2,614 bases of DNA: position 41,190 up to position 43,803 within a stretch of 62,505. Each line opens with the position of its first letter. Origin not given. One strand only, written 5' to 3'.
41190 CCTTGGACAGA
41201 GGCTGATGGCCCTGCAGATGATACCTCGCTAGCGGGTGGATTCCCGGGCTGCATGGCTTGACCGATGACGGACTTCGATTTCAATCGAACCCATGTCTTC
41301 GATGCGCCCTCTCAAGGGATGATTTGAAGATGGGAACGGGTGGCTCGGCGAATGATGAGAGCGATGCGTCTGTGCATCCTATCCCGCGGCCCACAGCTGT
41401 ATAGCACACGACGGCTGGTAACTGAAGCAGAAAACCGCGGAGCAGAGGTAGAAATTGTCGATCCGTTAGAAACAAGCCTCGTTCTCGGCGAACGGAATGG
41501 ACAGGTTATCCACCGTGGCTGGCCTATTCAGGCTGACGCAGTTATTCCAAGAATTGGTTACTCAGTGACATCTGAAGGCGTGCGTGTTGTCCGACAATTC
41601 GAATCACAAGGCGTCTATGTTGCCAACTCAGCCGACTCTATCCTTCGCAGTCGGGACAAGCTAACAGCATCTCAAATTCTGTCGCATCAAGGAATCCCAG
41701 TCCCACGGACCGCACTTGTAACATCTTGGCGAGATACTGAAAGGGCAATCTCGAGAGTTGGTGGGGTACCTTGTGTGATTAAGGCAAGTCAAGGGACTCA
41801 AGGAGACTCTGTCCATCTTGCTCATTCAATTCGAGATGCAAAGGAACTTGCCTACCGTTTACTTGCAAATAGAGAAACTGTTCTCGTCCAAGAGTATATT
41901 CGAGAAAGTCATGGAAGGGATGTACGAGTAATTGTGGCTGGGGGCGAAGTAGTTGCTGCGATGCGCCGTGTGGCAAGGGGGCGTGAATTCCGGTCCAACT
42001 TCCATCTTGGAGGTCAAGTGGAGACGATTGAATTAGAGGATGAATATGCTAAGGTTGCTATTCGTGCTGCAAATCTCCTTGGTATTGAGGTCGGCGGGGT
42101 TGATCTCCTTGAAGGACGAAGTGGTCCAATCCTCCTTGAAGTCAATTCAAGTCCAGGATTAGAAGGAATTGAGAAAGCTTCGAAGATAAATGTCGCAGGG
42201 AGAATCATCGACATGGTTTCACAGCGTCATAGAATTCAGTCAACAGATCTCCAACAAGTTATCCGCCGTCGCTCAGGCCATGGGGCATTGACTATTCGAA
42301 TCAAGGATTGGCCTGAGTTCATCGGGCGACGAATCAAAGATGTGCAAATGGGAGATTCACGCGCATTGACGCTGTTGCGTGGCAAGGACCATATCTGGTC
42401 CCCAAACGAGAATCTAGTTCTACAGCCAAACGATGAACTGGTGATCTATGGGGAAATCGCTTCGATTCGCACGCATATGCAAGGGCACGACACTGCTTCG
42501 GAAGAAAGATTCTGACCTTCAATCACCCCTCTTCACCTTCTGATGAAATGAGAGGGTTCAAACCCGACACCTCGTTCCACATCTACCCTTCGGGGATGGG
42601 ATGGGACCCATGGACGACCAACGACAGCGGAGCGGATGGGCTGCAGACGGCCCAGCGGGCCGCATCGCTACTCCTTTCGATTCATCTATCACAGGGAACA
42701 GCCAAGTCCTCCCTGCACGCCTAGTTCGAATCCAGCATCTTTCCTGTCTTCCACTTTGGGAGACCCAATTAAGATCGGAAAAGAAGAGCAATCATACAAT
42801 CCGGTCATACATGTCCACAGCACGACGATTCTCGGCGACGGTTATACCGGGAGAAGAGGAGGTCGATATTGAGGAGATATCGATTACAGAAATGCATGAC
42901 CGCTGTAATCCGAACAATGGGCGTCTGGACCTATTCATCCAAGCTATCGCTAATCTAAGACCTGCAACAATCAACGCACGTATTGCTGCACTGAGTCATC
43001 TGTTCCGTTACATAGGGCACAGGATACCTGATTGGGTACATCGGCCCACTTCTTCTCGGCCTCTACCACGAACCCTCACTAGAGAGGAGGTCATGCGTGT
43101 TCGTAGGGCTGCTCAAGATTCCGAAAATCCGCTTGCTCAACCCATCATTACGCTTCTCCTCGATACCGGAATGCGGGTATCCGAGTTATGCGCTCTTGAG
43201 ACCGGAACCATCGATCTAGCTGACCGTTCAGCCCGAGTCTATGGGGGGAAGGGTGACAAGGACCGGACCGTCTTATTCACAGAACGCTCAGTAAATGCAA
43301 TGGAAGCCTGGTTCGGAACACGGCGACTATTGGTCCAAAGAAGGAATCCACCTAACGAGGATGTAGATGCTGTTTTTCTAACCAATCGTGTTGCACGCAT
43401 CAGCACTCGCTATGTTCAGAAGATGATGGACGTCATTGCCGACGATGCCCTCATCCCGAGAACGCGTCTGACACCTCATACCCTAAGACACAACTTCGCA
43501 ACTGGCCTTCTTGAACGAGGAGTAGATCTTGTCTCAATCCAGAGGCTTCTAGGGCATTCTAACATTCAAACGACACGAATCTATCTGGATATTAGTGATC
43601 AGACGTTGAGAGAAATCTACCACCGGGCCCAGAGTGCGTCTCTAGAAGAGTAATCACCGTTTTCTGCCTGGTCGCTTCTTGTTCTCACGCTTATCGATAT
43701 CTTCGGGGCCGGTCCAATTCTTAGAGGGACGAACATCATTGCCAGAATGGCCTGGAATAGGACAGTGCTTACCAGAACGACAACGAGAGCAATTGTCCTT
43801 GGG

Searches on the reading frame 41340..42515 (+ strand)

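Call 38: search_protein_families(library=pfam, proteins=[window:41340-42515:+], max_evalue=0.01)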
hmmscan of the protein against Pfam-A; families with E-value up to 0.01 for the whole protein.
window:41340-42515:+ (391 aa): 10 families
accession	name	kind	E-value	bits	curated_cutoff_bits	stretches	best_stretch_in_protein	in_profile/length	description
PF08443.16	RimK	-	5.5e-54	183.1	21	1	105-292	2-187/188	RimK-like ATP-grasp domain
PF18030.7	Rimk_N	-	3.7e-28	98.1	26.4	1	9-101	1-94/94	RimK PreATP-grasp domain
PF02955.21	GSH-S_ATP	-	2.8e-15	56.6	23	1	126-277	16-170/175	Prokaryotic glutathione synthetase, ATP-grasp domain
PF14397.11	ATPgrasp_ST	-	1.9e-08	34.3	31.4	1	95-233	10-179/278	Sugar-transfer associated ATP-grasp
PF02655.19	ATP-grasp_3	-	2.9e-08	34.4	23.2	1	106-270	3-155/160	ATP-grasp domain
PF02080.26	TrkA_C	-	1.7e-07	31.4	27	1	320-377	5-64/71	TrkA-C domain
PF03133.20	TTL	-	0.00043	20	20.1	0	119-188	50-107/292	Tubulin-tyrosine ligase family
PF08442.15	ATP-grasp_2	-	0.00092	19.3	29.5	1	110-178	7-79/202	ATP-grasp domain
PF07478.18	Dala_Dala_lig_C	-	0.0011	19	24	1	114-274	2-178/204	D-ala D-ala ligase C-terminus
PF02222.28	ATP-grasp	-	0.0066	16.6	27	0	113-188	2-77/179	ATP-grasp domain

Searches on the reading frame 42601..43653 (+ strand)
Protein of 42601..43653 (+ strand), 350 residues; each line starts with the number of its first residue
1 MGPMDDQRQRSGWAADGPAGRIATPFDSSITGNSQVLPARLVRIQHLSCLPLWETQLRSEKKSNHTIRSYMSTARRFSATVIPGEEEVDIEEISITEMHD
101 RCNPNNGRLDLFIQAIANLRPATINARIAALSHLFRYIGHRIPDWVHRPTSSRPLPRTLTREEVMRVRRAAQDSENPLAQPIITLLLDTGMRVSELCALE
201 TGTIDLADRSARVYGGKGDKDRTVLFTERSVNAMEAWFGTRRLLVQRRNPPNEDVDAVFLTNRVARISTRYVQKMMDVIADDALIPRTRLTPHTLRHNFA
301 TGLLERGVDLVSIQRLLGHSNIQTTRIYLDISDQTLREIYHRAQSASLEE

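Call 38: search_protein_families(library=pfam, proteins=[window:42601-43653:+], max_evalue=0.01)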
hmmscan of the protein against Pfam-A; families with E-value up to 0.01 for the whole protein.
window:42601-43653:+ (350 aa): 2 families
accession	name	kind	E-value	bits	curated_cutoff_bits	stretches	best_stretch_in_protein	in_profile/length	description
PF00589.27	Phage_integrase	-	3.6e-36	125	27.1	1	158-333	2-170/172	Phage integrase family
PF02899.23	Phage_int_SAM_1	-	0.0027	18.4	22.3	0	53-138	4-79/83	Phage integrase, N-terminal SAM-like domain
